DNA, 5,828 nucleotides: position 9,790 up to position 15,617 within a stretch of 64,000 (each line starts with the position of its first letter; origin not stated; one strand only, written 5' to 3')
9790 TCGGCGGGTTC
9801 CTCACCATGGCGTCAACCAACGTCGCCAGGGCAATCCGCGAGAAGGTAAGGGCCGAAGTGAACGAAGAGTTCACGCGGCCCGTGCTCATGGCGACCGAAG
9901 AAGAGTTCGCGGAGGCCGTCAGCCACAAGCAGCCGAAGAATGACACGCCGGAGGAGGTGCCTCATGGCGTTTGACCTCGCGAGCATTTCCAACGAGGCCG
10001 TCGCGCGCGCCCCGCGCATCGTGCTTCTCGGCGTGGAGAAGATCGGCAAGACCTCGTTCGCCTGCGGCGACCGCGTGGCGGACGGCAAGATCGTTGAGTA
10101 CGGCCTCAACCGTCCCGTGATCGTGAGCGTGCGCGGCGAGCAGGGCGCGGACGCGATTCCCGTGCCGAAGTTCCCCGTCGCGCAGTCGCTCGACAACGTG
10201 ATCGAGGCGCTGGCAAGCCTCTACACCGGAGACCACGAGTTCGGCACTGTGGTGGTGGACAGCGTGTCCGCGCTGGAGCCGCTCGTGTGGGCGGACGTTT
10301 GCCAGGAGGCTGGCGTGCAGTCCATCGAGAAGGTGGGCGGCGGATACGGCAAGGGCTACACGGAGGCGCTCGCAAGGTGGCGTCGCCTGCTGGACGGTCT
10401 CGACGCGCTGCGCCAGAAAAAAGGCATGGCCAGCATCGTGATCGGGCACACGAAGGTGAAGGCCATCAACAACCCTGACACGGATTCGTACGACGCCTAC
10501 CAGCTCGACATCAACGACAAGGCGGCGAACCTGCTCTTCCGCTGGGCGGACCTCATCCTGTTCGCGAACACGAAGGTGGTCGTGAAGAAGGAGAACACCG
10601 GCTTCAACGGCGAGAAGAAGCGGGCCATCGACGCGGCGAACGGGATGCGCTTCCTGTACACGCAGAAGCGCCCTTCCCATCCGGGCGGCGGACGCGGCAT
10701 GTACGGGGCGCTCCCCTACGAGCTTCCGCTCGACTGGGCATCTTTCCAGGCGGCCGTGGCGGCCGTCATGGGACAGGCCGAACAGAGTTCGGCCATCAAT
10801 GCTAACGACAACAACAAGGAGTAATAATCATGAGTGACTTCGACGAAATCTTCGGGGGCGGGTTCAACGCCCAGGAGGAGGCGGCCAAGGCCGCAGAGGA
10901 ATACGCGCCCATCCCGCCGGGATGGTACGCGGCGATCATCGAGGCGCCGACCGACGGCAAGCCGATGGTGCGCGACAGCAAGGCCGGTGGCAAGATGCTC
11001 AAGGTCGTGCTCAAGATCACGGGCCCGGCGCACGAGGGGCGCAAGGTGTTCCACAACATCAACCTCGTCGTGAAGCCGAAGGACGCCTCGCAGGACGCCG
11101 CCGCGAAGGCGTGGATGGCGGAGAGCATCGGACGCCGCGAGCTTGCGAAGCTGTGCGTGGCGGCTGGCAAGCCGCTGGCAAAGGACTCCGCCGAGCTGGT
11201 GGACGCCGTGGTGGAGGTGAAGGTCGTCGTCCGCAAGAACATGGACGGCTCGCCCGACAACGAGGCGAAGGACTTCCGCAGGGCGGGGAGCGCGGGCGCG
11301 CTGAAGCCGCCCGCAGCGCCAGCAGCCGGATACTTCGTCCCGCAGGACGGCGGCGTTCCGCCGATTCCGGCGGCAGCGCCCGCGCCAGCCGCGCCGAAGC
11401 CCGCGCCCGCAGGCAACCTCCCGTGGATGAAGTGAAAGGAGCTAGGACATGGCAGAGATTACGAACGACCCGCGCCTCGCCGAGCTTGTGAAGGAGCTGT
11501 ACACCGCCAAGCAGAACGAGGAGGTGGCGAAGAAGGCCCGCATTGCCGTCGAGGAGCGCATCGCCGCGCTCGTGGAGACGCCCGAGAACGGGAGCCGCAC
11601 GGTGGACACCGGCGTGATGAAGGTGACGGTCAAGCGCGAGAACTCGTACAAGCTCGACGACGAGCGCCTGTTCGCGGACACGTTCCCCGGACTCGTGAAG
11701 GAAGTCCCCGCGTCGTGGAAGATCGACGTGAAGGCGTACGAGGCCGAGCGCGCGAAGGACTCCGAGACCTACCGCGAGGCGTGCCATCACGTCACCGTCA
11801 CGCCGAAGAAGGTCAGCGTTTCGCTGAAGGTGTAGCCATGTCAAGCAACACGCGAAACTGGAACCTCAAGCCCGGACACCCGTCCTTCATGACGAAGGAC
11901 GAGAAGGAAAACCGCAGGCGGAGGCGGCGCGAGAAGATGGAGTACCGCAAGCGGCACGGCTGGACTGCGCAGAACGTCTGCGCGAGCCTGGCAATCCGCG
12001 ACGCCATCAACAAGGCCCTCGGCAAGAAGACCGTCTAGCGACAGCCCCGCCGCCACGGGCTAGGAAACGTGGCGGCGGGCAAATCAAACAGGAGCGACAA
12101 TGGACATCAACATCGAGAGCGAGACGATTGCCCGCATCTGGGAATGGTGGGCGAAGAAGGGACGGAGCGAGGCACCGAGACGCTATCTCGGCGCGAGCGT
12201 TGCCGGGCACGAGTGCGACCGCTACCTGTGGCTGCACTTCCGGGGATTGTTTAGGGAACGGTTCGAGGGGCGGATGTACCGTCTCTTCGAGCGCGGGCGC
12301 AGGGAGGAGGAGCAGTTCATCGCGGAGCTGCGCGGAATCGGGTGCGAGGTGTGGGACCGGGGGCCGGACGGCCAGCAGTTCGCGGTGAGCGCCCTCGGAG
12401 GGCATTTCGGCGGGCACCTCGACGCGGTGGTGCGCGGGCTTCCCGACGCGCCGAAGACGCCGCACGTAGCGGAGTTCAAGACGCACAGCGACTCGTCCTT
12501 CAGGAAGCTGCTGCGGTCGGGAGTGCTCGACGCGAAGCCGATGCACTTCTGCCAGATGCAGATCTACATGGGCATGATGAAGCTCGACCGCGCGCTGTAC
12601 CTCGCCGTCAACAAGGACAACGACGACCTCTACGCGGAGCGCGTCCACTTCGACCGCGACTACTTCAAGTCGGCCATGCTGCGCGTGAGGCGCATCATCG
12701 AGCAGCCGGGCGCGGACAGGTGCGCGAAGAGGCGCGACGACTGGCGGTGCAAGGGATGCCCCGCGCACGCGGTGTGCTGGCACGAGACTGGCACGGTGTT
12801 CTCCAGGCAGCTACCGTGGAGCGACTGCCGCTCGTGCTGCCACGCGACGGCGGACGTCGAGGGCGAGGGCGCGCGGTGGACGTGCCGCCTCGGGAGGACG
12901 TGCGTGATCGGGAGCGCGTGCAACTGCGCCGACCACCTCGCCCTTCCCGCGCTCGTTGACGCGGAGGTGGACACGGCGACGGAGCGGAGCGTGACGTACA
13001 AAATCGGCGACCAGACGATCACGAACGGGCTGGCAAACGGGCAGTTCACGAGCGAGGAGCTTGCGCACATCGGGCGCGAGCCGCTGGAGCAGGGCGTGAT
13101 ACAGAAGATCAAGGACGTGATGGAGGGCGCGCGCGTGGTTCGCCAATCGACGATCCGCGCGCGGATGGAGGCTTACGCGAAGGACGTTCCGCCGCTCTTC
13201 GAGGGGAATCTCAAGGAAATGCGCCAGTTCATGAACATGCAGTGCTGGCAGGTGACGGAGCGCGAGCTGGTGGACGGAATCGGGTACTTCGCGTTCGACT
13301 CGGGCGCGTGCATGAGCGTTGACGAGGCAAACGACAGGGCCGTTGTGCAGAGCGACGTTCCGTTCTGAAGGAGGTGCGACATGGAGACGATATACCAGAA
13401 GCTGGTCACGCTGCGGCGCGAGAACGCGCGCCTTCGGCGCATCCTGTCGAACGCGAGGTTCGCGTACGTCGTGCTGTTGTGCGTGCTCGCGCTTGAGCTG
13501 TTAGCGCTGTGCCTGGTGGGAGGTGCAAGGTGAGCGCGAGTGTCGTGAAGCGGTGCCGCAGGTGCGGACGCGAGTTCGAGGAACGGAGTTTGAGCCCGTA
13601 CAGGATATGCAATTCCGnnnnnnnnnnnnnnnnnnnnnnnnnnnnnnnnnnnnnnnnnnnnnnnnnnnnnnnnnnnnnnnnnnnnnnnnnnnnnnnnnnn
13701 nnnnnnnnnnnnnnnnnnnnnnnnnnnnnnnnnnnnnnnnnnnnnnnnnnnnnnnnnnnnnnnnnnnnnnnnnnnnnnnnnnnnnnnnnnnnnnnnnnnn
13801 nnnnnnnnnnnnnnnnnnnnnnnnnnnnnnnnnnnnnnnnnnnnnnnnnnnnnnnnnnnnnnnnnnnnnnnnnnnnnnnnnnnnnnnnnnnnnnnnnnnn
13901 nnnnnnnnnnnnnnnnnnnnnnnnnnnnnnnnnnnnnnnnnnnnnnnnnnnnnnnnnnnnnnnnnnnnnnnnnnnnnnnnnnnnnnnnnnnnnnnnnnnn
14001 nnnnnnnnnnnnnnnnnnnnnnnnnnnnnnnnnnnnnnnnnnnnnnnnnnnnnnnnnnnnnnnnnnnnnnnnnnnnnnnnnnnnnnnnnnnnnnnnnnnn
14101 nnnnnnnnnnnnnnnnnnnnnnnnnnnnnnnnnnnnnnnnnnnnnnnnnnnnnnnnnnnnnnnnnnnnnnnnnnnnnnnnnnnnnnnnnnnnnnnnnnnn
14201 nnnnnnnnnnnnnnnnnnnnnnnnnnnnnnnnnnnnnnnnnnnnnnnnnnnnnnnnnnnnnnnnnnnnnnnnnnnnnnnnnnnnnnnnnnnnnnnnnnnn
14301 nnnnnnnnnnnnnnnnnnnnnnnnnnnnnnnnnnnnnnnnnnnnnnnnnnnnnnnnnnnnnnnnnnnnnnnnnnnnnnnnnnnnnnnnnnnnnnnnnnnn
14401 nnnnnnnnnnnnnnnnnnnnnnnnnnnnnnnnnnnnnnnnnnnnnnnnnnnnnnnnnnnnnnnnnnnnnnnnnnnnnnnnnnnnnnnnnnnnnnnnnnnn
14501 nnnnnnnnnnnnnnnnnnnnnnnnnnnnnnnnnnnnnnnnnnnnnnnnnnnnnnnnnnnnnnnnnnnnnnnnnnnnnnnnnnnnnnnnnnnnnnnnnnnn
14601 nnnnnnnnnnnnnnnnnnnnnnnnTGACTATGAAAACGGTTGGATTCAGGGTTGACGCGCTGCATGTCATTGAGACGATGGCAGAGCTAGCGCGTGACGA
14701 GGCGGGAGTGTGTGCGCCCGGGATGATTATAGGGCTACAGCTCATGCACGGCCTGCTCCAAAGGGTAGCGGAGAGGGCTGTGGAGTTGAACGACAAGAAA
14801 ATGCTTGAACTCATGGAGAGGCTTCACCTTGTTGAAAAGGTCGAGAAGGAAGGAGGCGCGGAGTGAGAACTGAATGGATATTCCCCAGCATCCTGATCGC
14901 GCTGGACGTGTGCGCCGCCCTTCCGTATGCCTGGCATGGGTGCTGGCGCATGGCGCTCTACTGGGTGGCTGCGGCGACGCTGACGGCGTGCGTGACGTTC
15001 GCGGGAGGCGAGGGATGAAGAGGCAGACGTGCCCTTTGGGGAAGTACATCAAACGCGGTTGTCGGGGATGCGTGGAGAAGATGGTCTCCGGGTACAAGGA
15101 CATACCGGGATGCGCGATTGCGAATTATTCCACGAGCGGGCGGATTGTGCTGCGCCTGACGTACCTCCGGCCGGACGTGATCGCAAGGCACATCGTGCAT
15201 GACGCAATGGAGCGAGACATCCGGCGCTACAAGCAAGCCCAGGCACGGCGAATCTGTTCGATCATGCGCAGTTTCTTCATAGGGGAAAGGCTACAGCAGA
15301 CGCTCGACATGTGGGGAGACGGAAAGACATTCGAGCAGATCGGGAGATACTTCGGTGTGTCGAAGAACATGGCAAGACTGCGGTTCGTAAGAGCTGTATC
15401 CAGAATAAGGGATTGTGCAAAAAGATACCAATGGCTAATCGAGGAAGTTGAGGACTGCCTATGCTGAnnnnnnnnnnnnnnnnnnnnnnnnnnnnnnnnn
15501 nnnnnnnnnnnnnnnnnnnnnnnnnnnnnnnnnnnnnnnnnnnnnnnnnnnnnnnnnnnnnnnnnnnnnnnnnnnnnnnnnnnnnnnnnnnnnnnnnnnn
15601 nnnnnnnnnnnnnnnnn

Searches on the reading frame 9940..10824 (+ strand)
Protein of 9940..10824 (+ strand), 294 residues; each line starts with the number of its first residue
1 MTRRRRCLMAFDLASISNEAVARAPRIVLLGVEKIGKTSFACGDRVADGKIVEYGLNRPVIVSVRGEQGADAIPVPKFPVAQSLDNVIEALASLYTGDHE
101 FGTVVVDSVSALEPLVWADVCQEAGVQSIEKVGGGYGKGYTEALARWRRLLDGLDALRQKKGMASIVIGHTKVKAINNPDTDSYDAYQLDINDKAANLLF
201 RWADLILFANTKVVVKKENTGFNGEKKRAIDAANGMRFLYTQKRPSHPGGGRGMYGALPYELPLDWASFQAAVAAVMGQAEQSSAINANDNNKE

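Call 62: search_protein_families(library=phrogs, proteins=[window:9940-10824:+], max_evalue=0.00001)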
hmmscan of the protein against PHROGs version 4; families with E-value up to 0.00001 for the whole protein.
window:9940-10824:+ (294 aa): 1 family
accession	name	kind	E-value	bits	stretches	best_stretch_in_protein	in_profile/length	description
phrog_124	-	DNA, RNA and nucleotide metabolism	9.7e-27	95.3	1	17-284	35-265/382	Sak4-like ssDNA annealing protein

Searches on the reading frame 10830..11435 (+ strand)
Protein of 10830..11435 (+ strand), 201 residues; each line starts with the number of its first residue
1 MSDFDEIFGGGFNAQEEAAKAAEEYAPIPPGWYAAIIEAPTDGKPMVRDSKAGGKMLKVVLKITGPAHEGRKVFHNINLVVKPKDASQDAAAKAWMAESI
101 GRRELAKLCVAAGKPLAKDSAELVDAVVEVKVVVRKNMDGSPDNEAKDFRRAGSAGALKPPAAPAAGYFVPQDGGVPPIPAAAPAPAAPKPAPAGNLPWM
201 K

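Call 62: search_protein_families(library=phrogs, proteins=[window:10830-11435:+], max_evalue=0.00001)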
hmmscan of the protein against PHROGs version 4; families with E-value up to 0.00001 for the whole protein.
window:10830-11435:+ (201 aa): 3 families
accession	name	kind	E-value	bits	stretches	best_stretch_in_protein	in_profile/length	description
phrog_2300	-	unknown function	6.3e-28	99.5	1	11-199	32-199/347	-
phrog_13350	-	unknown function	4.7e-11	43.8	1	18-195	13-176/302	-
phrog_6015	-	DNA, RNA and nucleotide metabolism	2.4e-10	41.5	1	12-173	7-153/273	single strand DNA binding protein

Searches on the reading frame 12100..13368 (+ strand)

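Call 61: search_protein_families(library=phrogs, proteins=[window:12100-13368:+], max_evalue=0.00001)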
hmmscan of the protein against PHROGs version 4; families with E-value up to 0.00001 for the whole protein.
window:12100-13368:+ (422 aa): 3 families
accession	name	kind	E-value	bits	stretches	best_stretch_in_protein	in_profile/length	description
phrog_1990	-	DNA, RNA and nucleotide metabolism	1.3e-83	281.7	1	4-286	12-288/290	Cas4-domain exonuclease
phrog_1706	-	DNA, RNA and nucleotide metabolism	5.6e-09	36.9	1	104-229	123-245/293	CRISPR/Cas system associated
phrog_434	-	DNA, RNA and nucleotide metabolism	9.2e-08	32.7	1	63-197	106-230/372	RecE-like recombination exonuclease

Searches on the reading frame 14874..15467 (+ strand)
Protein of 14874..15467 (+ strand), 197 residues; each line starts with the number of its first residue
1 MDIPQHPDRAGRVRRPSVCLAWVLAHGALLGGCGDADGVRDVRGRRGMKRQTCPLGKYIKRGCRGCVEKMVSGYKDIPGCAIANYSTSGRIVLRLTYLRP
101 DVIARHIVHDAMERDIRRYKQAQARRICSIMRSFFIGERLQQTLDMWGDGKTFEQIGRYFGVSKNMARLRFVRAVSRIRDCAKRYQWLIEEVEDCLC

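Call 64: search_protein_families(library=pfam, proteins=[window:14874-15467:+], max_evalue=0.01)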
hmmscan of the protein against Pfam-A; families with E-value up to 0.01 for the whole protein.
window:14874-15467:+ (197 aa): 1 family
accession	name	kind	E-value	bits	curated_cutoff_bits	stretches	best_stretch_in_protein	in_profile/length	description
PF04545.22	Sigma70_r4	-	0.0019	18.1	24.1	1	147-179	17-49/50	Sigma-70, region 4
